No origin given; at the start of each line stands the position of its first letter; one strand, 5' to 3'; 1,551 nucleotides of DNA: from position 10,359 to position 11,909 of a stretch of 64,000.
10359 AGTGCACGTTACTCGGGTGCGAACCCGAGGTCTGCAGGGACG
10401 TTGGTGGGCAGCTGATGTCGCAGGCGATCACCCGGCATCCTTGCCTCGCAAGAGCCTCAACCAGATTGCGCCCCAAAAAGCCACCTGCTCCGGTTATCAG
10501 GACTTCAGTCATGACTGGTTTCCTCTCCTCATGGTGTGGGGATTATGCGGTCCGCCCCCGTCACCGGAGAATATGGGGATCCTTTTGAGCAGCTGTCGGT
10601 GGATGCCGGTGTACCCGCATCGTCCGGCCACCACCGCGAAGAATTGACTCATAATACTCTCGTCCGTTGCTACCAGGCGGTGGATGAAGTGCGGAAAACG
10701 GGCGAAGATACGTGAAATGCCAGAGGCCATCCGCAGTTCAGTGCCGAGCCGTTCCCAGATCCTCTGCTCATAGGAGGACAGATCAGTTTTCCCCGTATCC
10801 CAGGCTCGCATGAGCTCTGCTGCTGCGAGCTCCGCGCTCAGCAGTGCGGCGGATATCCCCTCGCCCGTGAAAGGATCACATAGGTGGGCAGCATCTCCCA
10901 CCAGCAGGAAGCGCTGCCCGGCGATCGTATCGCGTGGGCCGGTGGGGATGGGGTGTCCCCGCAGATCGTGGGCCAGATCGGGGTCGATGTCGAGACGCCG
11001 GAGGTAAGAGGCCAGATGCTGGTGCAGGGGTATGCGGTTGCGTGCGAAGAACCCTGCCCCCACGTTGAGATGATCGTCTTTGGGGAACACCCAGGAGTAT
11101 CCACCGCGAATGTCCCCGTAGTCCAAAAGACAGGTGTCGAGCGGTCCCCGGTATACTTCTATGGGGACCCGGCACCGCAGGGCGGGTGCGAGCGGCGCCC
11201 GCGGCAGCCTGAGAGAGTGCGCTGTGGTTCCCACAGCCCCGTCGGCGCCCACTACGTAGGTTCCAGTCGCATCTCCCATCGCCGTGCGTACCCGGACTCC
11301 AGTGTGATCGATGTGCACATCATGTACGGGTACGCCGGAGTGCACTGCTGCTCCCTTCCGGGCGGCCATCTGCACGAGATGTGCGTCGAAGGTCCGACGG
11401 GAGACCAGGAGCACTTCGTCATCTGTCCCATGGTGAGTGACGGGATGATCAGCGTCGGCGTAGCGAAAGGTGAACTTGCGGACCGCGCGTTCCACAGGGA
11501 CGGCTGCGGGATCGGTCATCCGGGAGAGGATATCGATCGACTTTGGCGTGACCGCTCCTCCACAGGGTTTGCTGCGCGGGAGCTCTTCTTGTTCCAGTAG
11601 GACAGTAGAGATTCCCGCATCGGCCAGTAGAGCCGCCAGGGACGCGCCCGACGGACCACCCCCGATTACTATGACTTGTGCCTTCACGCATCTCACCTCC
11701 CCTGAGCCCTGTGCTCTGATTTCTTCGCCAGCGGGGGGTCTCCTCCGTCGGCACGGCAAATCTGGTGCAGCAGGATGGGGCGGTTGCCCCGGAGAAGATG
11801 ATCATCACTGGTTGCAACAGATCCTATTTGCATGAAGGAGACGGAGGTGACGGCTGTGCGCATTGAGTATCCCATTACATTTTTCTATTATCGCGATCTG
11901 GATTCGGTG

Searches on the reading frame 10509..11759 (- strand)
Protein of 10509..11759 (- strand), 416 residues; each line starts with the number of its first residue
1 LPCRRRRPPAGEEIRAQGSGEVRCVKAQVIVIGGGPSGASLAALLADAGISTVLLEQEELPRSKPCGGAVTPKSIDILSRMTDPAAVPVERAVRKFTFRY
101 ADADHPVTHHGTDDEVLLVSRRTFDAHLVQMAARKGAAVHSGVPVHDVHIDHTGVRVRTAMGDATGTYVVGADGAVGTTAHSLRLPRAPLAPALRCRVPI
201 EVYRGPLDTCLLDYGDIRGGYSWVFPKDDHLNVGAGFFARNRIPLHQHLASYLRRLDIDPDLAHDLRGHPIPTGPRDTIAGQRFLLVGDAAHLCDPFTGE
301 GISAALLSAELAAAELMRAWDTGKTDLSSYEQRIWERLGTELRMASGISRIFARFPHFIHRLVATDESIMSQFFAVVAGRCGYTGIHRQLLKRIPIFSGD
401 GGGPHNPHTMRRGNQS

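Call 68: search_protein_families(library=pfam, proteins=[window:10509-11759:-], max_evalue=0.00001)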
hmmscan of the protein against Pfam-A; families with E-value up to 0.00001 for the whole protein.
window:10509-11759:- (416 aa): 3 families
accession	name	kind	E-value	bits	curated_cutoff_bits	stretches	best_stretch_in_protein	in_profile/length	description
PF01494.25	FAD_binding_3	-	1.1e-21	77.9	22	1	27-186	2-170/349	FAD binding domain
PF01266.30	DAO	-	7.6e-09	36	27.9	0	29-61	2-34/353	FAD dependent oxidoreductase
PF12831.13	FAD_oxidored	-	2.7e-06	27.4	27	1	28-161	1-130/416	FAD dependent oxidoreductase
